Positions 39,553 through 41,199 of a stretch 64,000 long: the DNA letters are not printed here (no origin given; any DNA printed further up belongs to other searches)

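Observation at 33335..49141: Teichoic-acid-style, phosphodiester-rich glycopolymer locus in a Gram-negative Bacteroidota genome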

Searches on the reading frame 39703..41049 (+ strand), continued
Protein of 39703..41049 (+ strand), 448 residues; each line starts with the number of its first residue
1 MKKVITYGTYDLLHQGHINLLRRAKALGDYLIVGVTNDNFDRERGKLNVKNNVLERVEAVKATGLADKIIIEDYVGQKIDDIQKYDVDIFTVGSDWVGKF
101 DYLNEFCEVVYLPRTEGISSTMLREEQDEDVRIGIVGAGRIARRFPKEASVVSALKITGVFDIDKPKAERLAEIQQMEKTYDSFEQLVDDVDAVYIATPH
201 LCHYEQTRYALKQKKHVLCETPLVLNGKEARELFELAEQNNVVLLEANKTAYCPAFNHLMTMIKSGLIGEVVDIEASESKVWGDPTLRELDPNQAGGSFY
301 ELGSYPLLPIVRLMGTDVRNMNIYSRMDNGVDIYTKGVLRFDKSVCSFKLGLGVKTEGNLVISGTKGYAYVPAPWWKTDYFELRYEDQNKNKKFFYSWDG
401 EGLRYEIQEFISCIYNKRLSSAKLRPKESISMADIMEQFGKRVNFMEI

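Call 59: find_encoding_contigs(protein=P0002, flank=10000, max_places=3)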
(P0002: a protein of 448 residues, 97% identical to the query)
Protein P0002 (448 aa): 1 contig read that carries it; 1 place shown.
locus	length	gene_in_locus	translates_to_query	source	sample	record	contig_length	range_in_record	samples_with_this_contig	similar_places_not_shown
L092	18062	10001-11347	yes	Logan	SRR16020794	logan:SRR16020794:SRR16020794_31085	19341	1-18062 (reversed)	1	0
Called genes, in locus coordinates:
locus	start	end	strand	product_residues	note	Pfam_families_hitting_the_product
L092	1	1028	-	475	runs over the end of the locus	PF01476:LysM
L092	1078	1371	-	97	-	-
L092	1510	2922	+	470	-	PF13308:YARHG (weak)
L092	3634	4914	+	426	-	PF04464:Glyphos_transf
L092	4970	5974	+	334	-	PF01757:Acyl_transf_3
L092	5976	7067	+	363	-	PF04230:PS_pyruv_trans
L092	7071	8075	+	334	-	PF00535:Glycos_transf_2, PF10111:Glyco_tranf_2_2, PF13641:Glyco_tranf_2_3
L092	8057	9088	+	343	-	PF17101:Stealth_CR1, PF11380:Stealth_CR2, PF17103:Stealth_CR4 (weak)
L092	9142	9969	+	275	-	PF04991:LicD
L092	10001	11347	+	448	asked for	PF01467:CTP_transf_like, PF01408:GFO_IDH_MocA, PF22725:GFO_IDH_MocA_C3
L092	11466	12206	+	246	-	PF00106:adh_short, PF13561:adh_short_C2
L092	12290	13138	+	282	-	PF04991:LicD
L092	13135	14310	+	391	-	PF04464:Glyphos_transf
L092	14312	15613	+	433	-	PF04932:Wzy_C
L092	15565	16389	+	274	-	PF04991:LicD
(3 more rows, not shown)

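Call 69: search_protein_families(library=pfam, alignment_id=A6, max_evalue=0.0001)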
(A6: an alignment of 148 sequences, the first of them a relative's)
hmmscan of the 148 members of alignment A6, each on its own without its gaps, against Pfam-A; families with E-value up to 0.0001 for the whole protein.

A. member 1, L012:12125-13654:+ (510 aa): 0 families

B. families by the number of members that match (of 148 scanned): 108 families (the first 25 are shown)
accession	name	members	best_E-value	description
PF04991.19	LicD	28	4.2e-47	LicD family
PF04464.20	Glyphos_transf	18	4.3e-88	CDP-Glycerol:Poly(glycerophosphate) glycerophosphotransferase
PF00535.33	Glycos_transf_2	15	1.5e-37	Glycosyl transferase family 2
PF10111.15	Glyco_tranf_2_2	13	5.2e-16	Glycosyltransferase like family 2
PF13641.12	Glyco_tranf_2_3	12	1.9e-13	Glycosyltransferase like family 2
PF00534.26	Glycos_transf_1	5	1.4e-30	Glycosyl transferases group 1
PF13692.12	Glyco_trans_1_4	5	2.8e-29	Glycosyl transferases group 1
PF13439.12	Glyco_transf_4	4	8.2e-13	Glycosyltransferase Family 4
PF02350.25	Epimerase_2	4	2.7e-09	UDP-N-acetylglucosamine 2-epimerase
PF00106.31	adh_short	3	2.2e-38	short chain dehydrogenase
PF13561.12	adh_short_C2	3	2.4e-37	Enoyl-(Acyl carrier protein) reductase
PF03721.20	UDPG_MGDP_dh_N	3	1.8e-32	UDP-glucose/GDP-mannose dehydrogenase family, NAD binding domain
PF00984.24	UDPG_MGDP_dh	3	1.4e-27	UDP-glucose/GDP-mannose dehydrogenase family, central domain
PF01757.29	Acyl_transf_3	3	1.3e-21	Acyltransferase domain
PF03720.21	UDPG_MGDP_dh_C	3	4.3e-13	UDP-glucose/GDP-mannose dehydrogenase family, UDP binding domain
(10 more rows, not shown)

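Call 75: search_protein_families(library=pfam, proteins=[L028:3909-5351:+, L028:5342-6565:+, L028:6561-7667:+, L028:7615-8688:+, L028:8688-9776:+, L028:12087-12863:+, L028:12886-13872:+, L028:14445-15440:+, L028:15495-16508:+, L028:16514-17158:+], max_evalue=0.001)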
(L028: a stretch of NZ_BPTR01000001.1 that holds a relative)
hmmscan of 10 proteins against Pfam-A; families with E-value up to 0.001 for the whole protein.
L028:3909-5351:+ (481 aa): 2 families
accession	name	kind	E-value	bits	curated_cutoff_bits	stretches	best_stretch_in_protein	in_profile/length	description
PF01943.22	Polysacc_synt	-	1e-30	107.5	28.2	1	7-274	3-273/274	Polysaccharide biosynthesis protein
PF13440.11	Polysacc_synt_3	-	6.6e-14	52.3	23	1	31-323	3-291/293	Polysaccharide biosynthesis protein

L028:5342-6565:+ (408 aa): 0 families

L028:6561-7667:+ (369 aa): 2 families
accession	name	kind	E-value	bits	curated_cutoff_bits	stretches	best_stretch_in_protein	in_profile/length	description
PF14307.12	Glyco_tran_WbsX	-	7.7e-121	404.2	25.1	1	6-360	1-350/350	Glycosyltransferase WbsX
PF16317.11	Glyco_hydro_99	-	0.00016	21.4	33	0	268-349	228-307/341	Glycosyl hydrolase family 99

L028:7615-8688:+ (358 aa): 1 family
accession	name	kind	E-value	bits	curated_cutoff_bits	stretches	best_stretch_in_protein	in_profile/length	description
PF14307.12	Glyco_tran_WbsX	-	5.6e-17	62.7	25.1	2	243-339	248-340/350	Glycosyltransferase WbsX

L028:8688-9776:+ (363 aa): 3 families
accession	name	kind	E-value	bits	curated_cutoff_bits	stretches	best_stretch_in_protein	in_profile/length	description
PF13692.12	Glyco_trans_1_4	-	1.9e-16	61.1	27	1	192-324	3-135/142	Glycosyl transferases group 1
PF00534.26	Glycos_transf_1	-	4.5e-12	46.3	26.4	1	191-334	16-160/172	Glycosyl transferases group 1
PF13439.12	Glyco_transf_4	-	0.00039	20.9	28.5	1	50-164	37-153/170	Glycosyltransferase Family 4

L028:12087-12863:+ (259 aa): 1 family
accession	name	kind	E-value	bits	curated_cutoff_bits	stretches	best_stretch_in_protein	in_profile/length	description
PF01066.26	CDP-OH_P_transf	-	3.3e-08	34.5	22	1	47-169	3-115/152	CDP-alcohol phosphatidyltransferase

L028:12886-13872:+ (329 aa): 11 families
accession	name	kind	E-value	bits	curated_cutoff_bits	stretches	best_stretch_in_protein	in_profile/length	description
PF01370.27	Epimerase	-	7.2e-34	117.7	20.9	1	3-228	1-239/240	NAD dependent epimerase/dehydratase family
PF01073.25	3Beta_HSD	-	3.8e-22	79.1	22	1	4-209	1-221/280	3-beta hydroxysteroid dehydrogenase/isomerase family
PF16363.11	GDP_Man_Dehyd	-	2.8e-19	70.2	27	1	4-318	1-331/332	GDP-mannose 4,6 dehydratase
PF13460.12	NAD_binding_10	-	1.9e-18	67.5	27.2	1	7-169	1-145/184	NAD(P)H-binding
PF07993.18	NAD_binding_4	-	3.5e-14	53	20.1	1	82-197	102-241/258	Male sterility protein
PF04321.23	RmlD_sub_bind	-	7e-13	48.7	27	1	1-243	1-227/287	RmlD substrate binding domain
PF05368.20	NmrA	-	3.8e-10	40.3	27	1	2-115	4-106/298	NmrA-like family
PF02719.21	Polysacc_synt_2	-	3.6e-09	36.7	20.2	1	3-118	1-130/293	Polysaccharide biosynthesis protein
PF00106.31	adh_short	-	3.8e-05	23.7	26.6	1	3-126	3-146/195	short chain dehydrogenase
PF08659.16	KR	-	0.00011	22.6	22.6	1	3-123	3-144/180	KR domain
PF02254.24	TrkA_N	-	0.00077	20.2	23.8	0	8-60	5-57/116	TrkA-N domain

L028:14445-15440:+ (332 aa): 2 families
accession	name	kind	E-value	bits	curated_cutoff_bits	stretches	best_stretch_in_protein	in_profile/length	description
PF01501.26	Glyco_transf_8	-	1.3e-31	110.5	24.3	1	2-256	1-249/253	Glycosyl transferase family 8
PF18404.7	Glyco_transf_24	-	8.7e-06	25.8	25.7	1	14-117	15-116/268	Glucosyltransferase 24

L028:15495-16508:+ (338 aa): 2 families
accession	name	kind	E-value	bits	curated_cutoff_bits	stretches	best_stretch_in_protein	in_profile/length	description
PF00288.32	GHMP_kinases_N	-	3.3e-15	56.5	22.3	1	83-156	15-87/87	GHMP kinases N terminal domain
PF08544.19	GHMP_kinases_C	-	3.4e-09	37.4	21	1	234-307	8-82/85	GHMP kinases C terminal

L028:16514-17158:+ (215 aa): 2 families
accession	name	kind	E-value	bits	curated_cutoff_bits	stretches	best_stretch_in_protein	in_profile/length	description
PF13580.11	SIS_2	-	1.4e-15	58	27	1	91-169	60-138/138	SIS domain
PF01380.27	SIS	-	2e-09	37.8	25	1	126-191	45-110/131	SIS domain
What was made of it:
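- On Wzx/Wzy-dependent polysaccharide pathway: Related loci with the same donor module do contain Polysacc_synt and Bac_transf genes (calls 69, 75).
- In other species the donor module sits in loci with Wzx (Polysacc_synt) and Bac_transf genes (calls 69, 75).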
